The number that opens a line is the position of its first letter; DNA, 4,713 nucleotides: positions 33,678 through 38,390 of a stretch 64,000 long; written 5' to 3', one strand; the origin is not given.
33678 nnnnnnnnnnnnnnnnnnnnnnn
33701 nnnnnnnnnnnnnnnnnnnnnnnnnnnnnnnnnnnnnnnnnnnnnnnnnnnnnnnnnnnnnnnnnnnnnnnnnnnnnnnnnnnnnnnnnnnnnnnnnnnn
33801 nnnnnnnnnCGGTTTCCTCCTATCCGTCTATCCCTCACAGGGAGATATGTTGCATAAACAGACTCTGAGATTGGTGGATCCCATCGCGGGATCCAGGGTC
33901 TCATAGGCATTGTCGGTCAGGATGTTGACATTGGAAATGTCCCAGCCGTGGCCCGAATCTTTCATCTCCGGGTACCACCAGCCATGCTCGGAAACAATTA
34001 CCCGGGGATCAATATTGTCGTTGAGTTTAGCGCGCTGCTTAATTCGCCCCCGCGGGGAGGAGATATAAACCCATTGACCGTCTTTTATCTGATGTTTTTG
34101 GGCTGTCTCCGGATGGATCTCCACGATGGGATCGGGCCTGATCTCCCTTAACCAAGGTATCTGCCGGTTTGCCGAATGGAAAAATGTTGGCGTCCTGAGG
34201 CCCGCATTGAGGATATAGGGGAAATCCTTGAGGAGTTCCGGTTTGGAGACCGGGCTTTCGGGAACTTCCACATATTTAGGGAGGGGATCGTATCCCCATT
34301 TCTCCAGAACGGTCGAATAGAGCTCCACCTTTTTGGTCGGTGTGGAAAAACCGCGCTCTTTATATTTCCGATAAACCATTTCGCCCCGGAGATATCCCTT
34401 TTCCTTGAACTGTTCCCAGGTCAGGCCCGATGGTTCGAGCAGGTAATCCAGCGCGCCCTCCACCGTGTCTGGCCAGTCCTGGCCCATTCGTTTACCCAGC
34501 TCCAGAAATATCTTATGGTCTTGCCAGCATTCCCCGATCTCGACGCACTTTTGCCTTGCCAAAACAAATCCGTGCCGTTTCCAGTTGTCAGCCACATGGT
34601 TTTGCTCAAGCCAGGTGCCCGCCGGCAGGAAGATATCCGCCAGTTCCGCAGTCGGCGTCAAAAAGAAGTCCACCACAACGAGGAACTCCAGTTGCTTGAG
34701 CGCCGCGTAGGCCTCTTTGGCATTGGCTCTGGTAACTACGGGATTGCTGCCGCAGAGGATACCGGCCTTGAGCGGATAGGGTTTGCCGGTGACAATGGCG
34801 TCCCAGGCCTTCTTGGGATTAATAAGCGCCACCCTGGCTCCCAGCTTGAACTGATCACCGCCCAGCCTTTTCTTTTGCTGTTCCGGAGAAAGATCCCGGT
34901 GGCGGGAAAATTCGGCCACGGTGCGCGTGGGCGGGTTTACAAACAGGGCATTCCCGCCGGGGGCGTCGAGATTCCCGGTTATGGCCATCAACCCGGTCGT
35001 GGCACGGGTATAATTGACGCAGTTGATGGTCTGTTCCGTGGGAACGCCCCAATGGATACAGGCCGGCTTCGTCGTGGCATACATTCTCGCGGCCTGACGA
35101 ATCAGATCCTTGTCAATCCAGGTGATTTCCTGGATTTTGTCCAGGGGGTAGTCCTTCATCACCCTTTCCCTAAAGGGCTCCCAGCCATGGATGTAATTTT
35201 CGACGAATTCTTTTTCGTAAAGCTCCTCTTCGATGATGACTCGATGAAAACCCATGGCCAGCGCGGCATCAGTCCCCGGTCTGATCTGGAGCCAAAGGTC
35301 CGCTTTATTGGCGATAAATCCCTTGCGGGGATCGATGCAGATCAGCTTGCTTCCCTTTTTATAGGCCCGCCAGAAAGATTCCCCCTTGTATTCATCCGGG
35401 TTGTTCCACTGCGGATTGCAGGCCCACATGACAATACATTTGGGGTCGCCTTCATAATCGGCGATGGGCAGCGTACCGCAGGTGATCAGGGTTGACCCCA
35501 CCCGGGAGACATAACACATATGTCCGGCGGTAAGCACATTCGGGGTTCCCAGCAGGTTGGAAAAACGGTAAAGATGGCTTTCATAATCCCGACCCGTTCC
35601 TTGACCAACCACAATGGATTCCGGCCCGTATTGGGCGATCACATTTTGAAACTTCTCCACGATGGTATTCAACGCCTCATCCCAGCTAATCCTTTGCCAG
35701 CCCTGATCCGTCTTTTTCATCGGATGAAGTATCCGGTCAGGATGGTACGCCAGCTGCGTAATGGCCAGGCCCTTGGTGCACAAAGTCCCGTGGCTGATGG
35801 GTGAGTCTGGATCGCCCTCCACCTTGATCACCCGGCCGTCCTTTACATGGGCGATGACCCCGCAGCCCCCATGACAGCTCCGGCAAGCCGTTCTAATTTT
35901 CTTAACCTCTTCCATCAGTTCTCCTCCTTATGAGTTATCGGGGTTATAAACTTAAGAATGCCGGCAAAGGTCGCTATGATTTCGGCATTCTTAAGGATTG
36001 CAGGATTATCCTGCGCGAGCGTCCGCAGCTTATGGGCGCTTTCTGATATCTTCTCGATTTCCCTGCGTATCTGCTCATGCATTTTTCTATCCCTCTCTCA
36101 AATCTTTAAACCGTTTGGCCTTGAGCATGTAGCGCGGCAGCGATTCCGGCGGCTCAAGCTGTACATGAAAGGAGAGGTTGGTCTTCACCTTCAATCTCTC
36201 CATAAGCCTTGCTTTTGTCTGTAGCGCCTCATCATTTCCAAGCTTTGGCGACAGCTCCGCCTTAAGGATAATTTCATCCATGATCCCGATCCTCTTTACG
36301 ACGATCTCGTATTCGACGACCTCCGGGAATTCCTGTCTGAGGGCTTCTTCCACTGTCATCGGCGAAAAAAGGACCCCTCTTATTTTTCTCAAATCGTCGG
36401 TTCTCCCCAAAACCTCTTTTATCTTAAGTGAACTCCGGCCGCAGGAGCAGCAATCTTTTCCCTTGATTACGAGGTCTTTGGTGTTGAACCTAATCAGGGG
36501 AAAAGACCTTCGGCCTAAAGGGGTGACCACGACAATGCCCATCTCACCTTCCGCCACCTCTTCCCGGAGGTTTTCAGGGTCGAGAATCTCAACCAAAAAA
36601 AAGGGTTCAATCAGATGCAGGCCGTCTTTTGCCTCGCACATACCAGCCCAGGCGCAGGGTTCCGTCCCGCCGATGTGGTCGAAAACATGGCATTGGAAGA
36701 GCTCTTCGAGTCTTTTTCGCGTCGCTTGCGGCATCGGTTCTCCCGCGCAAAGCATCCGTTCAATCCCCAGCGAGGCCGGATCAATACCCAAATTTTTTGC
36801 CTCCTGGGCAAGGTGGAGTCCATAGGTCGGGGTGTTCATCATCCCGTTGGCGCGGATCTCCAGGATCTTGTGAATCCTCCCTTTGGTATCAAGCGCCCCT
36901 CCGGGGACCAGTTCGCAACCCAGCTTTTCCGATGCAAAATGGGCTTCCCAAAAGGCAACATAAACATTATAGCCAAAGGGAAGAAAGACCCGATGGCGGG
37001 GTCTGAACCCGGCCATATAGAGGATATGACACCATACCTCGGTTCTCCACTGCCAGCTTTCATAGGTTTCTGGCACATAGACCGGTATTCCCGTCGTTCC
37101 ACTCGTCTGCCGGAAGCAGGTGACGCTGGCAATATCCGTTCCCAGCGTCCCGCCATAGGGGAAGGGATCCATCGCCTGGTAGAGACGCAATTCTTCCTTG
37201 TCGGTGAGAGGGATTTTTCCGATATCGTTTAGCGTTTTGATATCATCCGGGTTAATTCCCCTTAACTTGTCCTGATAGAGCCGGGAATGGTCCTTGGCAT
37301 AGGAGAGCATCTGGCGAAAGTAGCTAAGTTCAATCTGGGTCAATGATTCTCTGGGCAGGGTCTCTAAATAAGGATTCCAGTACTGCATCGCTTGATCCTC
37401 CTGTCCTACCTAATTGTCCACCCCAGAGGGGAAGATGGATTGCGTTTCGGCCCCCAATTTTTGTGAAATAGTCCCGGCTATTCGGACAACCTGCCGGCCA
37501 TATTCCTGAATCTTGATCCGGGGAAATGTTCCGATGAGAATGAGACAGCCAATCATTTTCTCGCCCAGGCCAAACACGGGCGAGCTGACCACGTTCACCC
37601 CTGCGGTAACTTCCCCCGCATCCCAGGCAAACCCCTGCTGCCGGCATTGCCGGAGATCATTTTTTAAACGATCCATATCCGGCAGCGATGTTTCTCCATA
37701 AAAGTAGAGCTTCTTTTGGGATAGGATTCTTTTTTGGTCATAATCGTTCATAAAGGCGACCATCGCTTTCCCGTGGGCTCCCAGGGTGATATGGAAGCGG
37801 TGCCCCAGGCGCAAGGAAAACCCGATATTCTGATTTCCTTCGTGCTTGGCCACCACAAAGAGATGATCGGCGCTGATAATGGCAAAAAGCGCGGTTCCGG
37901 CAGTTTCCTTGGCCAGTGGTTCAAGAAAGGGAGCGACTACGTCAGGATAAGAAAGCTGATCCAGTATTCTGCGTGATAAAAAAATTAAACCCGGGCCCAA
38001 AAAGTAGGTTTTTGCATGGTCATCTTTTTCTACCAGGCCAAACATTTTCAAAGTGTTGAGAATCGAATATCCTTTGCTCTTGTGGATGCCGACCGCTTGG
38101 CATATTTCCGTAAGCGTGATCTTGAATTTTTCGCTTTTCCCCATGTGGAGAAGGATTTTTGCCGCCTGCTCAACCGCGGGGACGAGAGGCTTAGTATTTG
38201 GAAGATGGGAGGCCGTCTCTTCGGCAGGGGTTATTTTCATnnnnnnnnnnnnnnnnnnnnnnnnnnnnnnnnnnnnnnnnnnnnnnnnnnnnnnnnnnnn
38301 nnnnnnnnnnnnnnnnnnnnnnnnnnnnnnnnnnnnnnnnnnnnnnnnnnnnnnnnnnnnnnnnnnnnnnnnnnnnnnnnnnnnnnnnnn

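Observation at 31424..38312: Unassigned operon: IclR, PaaK-like aryl-acid CoA ligase, 55-aa protein, cytoplasmic molybdopterin oxidoreductase, NAD(P)H-type FeS-flavoprotein and a DUF1566 protein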

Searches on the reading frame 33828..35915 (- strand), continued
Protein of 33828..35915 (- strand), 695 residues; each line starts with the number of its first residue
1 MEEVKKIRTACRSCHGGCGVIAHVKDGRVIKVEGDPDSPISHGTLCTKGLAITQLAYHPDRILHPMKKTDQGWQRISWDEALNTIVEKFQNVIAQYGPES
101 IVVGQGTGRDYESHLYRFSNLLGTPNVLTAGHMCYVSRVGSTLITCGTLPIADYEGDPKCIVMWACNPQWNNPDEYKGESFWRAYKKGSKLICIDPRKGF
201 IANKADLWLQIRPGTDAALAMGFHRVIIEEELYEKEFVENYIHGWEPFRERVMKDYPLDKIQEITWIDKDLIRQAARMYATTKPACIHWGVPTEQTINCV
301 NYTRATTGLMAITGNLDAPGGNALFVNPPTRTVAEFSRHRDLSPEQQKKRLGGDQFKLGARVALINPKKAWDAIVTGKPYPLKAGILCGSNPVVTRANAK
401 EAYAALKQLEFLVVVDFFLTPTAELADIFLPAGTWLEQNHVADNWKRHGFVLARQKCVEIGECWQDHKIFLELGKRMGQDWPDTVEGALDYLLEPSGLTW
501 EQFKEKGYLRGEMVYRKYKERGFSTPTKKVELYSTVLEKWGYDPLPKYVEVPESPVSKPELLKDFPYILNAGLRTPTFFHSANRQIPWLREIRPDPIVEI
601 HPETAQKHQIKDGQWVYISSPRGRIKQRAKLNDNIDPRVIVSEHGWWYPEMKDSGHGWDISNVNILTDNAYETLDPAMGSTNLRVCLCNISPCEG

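Call 85: find_encoding_contigs(protein=P0436, flank=9000, max_places=2)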
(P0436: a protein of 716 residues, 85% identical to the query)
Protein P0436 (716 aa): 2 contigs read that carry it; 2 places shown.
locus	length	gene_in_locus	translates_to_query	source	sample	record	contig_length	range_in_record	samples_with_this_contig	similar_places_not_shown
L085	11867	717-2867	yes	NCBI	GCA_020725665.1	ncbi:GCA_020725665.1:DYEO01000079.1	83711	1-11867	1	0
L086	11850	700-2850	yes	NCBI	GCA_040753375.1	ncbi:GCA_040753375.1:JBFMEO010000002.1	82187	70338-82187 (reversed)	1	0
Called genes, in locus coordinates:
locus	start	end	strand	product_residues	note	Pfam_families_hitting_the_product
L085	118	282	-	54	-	-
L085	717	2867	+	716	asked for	PF04879:Molybdop_Fe4S4, PF00384:Molybdopterin, PF01568:Molydop_binding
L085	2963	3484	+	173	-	PF13247:Fer4_11, PF14697:Fer4_21, PF12838:Fer4_7, PF13187:Fer4_9 (weak), PF25160:LdpA_Fe-S-bd (weak), PF12797:Fer4_2 (weak), PF00037:Fer4 (weak), PF12837:Fer4_6 (weak), +1 more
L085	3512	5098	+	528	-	PF00501:AMP-binding, PF13193:AMP-binding_C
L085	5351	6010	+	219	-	PF00881:Nitroreductase, PF14512:TM1586_NiRdase (weak)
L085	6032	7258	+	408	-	PF07690:MFS_1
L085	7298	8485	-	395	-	PF01321:Creatinase_N, PF00557:Peptidase_M24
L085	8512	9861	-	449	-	PF07690:MFS_1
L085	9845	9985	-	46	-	-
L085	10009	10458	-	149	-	-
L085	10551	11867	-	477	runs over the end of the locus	PF00474:SSF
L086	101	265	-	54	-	-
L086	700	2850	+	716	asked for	PF04879:Molybdop_Fe4S4, PF00384:Molybdopterin, PF01568:Molydop_binding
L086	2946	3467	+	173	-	PF13247:Fer4_11, PF14697:Fer4_21, PF12838:Fer4_7, PF13187:Fer4_9 (weak), PF25160:LdpA_Fe-S-bd (weak), PF12797:Fer4_2 (weak), PF00037:Fer4 (weak), PF12837:Fer4_6 (weak), +1 more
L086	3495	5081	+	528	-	PF00501:AMP-binding, PF13193:AMP-binding_C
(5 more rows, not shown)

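Call 98: predict_structure(alignment_id=A2)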
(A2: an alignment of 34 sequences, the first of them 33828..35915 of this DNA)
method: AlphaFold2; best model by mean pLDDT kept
length: 695 residues; sequences in the alignment: 34
mean_pLDDT: 65.3   pTM: 0.65
mean pLDDT of the five models: 65.3, 64.9, 60.5, 50.2, 45.1
residues with pLDDT >= 90: 93; 70-90: 218; 50-70: 195; < 50: 189
segments of 3 or more residues with pLDDT < 50: 10-17, 39-48, 107-110, 130-139, 167-177, 292-296, 350-365, 390-398, 418-422, 433-461, 507-519, 521-526, 573-587, 589-592, 645-684
pLDDT, mean of each block of 10 residues (from residue 1): 53 45 65 57 47 56 76 85 92 86 60 66 65 45 56 82 60 43 83 69 80 80 97 89 90 94 88 96 83 53 83 84 62 56 57 44 52 70 75 47 71 65 64 37 24 28 65 84 63 68 56 44 53 70 74 69 80 44 43 67 93 87 75 80 52 31 35 42 61 77
secondary structure, 60 per line:
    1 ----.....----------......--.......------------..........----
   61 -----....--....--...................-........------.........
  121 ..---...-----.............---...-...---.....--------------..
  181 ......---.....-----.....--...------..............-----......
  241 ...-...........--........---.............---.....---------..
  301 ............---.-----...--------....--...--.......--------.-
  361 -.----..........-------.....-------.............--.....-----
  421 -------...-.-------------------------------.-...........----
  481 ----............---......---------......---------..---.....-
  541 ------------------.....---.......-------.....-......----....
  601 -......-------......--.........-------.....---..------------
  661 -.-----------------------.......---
elements in order (helices of 4 or more, strands of 3 or more residues): E5-9 E20-25 E28-34 H47-56 E66-69 E72-75 H78-96 E101-105 H112-122 E126-128 H134-146 E150-152 E160-164 H179-186 E190-194 H200-204 E207-209 H216-229 H235-241 H245-255 H258-265 H269-281 E285-289 H299-312 E322-324 H333-336 H344-350 H367-376 E384-388 H396-408 E411-415 E428-430 H466-476 H485-496 H500-505 H515-520 H535-539 H559-563 E567-573 H581-585 H587-592 E597-600 H602-607 E615-620 E623-631 E639-643 E686-692

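Call 100: fold_search(model_id=the predicted structure, library=pdb)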
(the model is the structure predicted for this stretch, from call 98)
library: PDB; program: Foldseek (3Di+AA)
matches with E <= 10: 969; with E <= 0.001: 177
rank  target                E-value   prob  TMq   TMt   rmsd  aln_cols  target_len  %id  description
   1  2e7z                  1.8e-55  1.00  0.73  0.70   6.9       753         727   34  Acetylene Hydratase from Pelobacter acetylenicus (released 2007-02-27)
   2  7vw6_A                8.4e-40  1.00  0.66  0.52   7.5       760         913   22  Cryo-EM Structure of Formate Dehydrogenase 1 from Methylorubrum extorquens AM1 (released 2022-06-01)
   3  8j83_A                5.4e-39  1.00  0.66  0.52   7.6       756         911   22  Crystal structure of formate dehydrogenase from Methylorubrum extorquens AM1 (released 2023-10-11)
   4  1fdi                  3.4e-37  1.00  0.64  0.63   8.1       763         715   24  OXIDIZED FORM OF FORMATE DEHYDROGENASE H FROM E. COLI COMPLEXED WITH THE INHIBITOR NITRITE (released 1997-08-20)
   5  2vpw_A                7.4e-37  1.00  0.66  0.63   7.4       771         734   26  Polysulfide reductase with bound menaquinone (released 2008-06-10)
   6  2v45                  1.8e-36  1.00  0.64  0.62   7.9       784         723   21  A New Catalytic Mechanism of Periplasmic Nitrate Reductase from Desulfovibrio desulfuricans ATCC 27774 from Crystallogra (released 2008-03-18)
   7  2v3v                  3.6e-36  1.00  0.64  0.62   7.9       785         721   21  A New Catalytic Mechanism of Periplasmic Nitrate Reductase from Desulfovibrio desulfuricans ATCC 27774 from Crystallogra (released 2008-03-18)
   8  9vap_A                8.5e-36  1.00  0.64  0.51   8.7       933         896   20  Cryo-EM structure of formate dehydrogenase from Shewanella oneidensis MR-1 (SoFdhAB) (released 2026-04-08)
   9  2jio                  1.1e-35  1.00  0.62  0.60   9.1       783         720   21  A New Catalytic Mechanism of Periplasmic Nitrate Reductase from Desulfovibrio desulfuricans ATCC 27774 from Crystallogra (released 2008-03-18)
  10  6cz7_A                1.3e-35  1.00  0.64  0.56   8.2       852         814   18  The arsenate respiratory reductase (Arr) complex from Shewanella sp. ANA-3 (released 2018-08-15)
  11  2nap                  1.3e-35  1.00  0.64  0.62   8.1       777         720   21  DISSIMILATORY NITRATE REDUCTASE (NAP) FROM DESULFOVIBRIO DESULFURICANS (released 1999-09-19)
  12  7l5i                  1.4e-35  1.00  0.61  0.57   8.8       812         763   20  Crystal Structure of Haemophilus influenzae MtsZ at pH 7.0 (released 2021-04-21)
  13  6cz7_C                2.1e-35  1.00  0.64  0.56   8.3       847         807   18  The arsenate respiratory reductase (Arr) complex from Shewanella sp. ANA-3 (released 2018-08-15)
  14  8rqz_C                2.9e-35  1.00  0.65  0.48   8.0       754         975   22  Crystal structure of Molybdenum bispyranopterin guanine dinucleotide formate dehydrogenases ForCE1 from Bacillus subti (released 2025-08-06)
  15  7l5s                  4.9e-35  1.00  0.63  0.58   8.1       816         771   20  Crystal Structure of Haemophilus influenzae MtsZ at pH 5.5 (released 2021-04-21)
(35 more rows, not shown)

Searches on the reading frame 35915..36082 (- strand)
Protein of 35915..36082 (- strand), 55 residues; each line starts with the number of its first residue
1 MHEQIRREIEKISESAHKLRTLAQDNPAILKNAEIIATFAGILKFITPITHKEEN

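Call 5: search_protein_families(library=pfam, proteins=[window:35915-36082:-], max_evalue=0.01)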
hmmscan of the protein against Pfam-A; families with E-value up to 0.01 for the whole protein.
window:35915-36082:- (55 aa): 0 families

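Call 6: search_protein_families(library=ncbifam, proteins=[window:35915-36082:-], max_evalue=0.01)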
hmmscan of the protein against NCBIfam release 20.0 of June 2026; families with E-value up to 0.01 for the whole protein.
window:35915-36082:- (55 aa): 0 families

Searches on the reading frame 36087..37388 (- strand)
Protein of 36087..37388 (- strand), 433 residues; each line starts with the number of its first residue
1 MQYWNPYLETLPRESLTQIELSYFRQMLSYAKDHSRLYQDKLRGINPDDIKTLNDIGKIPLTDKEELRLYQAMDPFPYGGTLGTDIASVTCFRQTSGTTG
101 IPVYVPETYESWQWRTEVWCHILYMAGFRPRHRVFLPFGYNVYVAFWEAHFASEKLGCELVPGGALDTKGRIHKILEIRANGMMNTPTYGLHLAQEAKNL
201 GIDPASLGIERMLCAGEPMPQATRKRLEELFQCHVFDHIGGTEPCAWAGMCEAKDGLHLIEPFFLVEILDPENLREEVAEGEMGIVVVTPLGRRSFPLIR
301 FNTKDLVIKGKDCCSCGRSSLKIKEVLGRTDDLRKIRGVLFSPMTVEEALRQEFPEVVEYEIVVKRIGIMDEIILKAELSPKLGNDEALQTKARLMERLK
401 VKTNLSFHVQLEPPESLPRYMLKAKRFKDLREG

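Call 5: search_protein_families(library=pfam, proteins=[window:36087-37388:-], max_evalue=0.01)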
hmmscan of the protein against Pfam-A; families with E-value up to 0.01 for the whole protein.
window:36087-37388:- (433 aa): 2 families
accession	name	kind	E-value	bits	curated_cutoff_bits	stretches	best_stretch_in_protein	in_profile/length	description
PF14535.12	AMP-binding_C_2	-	1.2e-12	48.4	25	1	338-431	1-96/96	AMP-binding enzyme C-terminal domain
PF00501.34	AMP-binding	-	5e-10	39.2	29.9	1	95-284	170-370/384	AMP-binding enzyme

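Call 6: search_protein_families(library=ncbifam, proteins=[window:36087-37388:-], max_evalue=0.01)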
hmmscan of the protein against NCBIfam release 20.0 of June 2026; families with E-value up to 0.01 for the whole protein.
window:36087-37388:- (433 aa): 10 families
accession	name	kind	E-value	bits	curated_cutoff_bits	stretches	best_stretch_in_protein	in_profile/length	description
TIGR02155.1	PA_CoA_ligase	equivalog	7.5e-65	219.1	646.3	1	9-431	1-422/422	phenylacetate--CoA ligase PaaK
NF041878.1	paak_haloarch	equivalog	7.4e-60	202.7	700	1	8-402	5-396/427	phenylacetate--CoA ligase PaaK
NF053551.1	FlxY_rubin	equivalog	4.6e-45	154.1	520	1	13-410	6-402/424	flexirubin biosynthesis putative acyl-CoA ligase FlxY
TIGR03335.1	F390_ftsA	equivalog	5.3e-40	137.5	458.7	1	3-379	1-380/445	coenzyme F390 synthetase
NF045666.1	DVU1553_fam_AMP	equivalog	6.6e-40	137.2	300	1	10-329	17-330/331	DVU_1553 family AMP-dependent CoA ligase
NF041217.1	BagE_FevW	exception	8.2e-27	94.2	800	1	54-405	42-384/424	bagremycin/ferroverdin synthetase BagE/FevW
TIGR01733.1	AA-adenyl-dom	subfamily_domain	1.6e-08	33.7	317.4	1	93-251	126-280/409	amino acid adenylation domain-containing protein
TIGR02304.1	aden_form_hyp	equivalog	2.5e-08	33.4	251.9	1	217-374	222-375/430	F390 synthetase-related protein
NF004837.0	PRK06187.1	subfamily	5.9e-07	28.1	476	1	85-253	168-332/531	long-chain-fatty-acid--CoA ligase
TIGR02262.1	benz_CoA_lig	subfamily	0.00012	21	375.25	1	327-385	403-459/508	benzoate-CoA ligase family protein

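Call 24: search_solved_structures(query=window:36087-37388:-, max_evalue=0.00001)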
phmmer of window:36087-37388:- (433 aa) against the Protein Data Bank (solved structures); distinct sequences matched with E-value up to 0.00001: 8.
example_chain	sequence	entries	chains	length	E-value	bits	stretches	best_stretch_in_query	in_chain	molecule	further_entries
4r1l_A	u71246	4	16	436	1.4e-60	208.6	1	2-432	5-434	Phenylacetate-coenzyme A ligase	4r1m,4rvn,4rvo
2y27_A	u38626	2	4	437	3.3e-51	177.7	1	8-433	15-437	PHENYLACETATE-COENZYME A LIGASE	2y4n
6hdw_A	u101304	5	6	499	2.3e-46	161.8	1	2-432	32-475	2-hydroxyisobutyryl-CoA synthetase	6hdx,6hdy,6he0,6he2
2y4o_A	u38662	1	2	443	2.8e-42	148.3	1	8-429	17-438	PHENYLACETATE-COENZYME A LIGASE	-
9s3l_A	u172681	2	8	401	2.9e-26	95.5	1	35-388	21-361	Phenylacetate-CoA ligase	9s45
6wuq_A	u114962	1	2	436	9.2e-23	84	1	18-368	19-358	AjiA1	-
6siw_A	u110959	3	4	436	1.8e-22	83.1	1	16-367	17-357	PaaK-like ligase (AMP-dependent synthetase and ligase) | AMP-dependent synthetase and ligase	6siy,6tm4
6siw_B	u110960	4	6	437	1.8e-22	83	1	16-367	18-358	PaaK-like ligase (AMP-dependent synthetase and ligase) | AMP-dependent synthetase and ligase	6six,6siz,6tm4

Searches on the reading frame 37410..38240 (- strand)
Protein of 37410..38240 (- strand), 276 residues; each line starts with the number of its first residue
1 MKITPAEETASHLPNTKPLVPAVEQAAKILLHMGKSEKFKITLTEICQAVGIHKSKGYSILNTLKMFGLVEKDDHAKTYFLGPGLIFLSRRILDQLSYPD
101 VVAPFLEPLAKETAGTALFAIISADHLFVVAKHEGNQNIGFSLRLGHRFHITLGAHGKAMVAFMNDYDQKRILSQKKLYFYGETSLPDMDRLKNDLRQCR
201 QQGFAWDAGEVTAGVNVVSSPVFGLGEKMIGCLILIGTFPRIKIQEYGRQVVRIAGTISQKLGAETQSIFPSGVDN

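Call 5: search_protein_families(library=pfam, proteins=[window:37410-38240:-], max_evalue=0.01)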
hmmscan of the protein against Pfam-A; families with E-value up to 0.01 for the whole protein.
window:37410-38240:- (276 aa): 4 families
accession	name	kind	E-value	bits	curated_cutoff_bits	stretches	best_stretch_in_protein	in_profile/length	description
PF01614.24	IclR_C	-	9.5e-22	77.8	24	1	93-255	4-169/174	Bacterial transcriptional regulator IclR C-terminal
PF09339.16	HTH_IclR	-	2.3e-05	24.5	22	1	40-74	18-52/52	IclR helix-turn-helix domain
PF02319.26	E2F_TDP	-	0.0031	17.6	25.7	1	31-79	13-62/65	E2F/DP family winged-helix DNA-binding domain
PF01978.25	TrmB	-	0.0055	17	25.6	1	42-78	24-60/68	Sugar-specific transcriptional regulator TrmB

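Call 6: search_protein_families(library=ncbifam, proteins=[window:37410-38240:-], max_evalue=0.01)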
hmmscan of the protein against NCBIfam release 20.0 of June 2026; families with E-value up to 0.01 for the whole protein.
window:37410-38240:- (276 aa): 7 families
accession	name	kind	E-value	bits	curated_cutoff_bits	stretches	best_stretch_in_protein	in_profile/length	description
NF045644.1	TransRegBhcR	equivalog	9.8e-33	113.5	350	1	17-264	19-267/267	HTH-type transcriptional regulator BhcR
TIGR02431.1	pcaR_pcaU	subfamily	2.8e-27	95.6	284.75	1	35-258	19-240/248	beta-ketoadipate pathway transcriptional regulators, PcaR/PcaU/PobR family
NF011671.1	PRK15090.1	equivalog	3.6e-21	75.5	275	1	21-263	11-254/256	DNA-binding transcriptional regulator KdgR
NF008601.2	PRK11569.1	equivalog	2.6e-18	66.2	380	1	23-263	29-273/276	glyoxylate bypass operon transcriptional repressor IclR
NF007548.0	PRK10163.1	equivalog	3.4e-12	46.1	406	1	21-246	22-246/271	HTH-type transcriptional repressor AllR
NF007341.0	PRK09834.1-3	equivalog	8.1e-10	38.3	269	1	27-217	14-208/274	DNA-binding transcriptional regulator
NF007342.0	PRK09834.1-4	equivalog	9.1e-09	34.7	251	1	20-235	11-225/263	DNA-binding transcriptional regulator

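Call 67: search_solved_structures(query=window:37410-38240:-, max_evalue=1e-8)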
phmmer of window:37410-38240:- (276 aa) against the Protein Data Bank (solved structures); distinct sequences matched with E-value up to 1e-8: 6.
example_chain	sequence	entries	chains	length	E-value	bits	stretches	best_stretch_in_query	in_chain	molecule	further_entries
5tjj_A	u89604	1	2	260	2.7e-19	72.9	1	20-236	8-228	Transcriptional regulator, IclR family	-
1mkm_A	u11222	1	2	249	1.5e-12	50.8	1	39-263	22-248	IclR transcriptional regulator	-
2o99_A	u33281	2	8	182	3.8e-10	42.9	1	101-261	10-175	Acetate operon repressor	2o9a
1td5_A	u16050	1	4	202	4.5e-10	42.7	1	101-261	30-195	Acetate operon repressor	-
9e6a_A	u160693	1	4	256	5.6e-10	42.4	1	26-246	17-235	Transcriptional regulator, IclR family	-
2ia2_A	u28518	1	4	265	8.9e-09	38.4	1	38-233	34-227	Putative Transcriptional Regulator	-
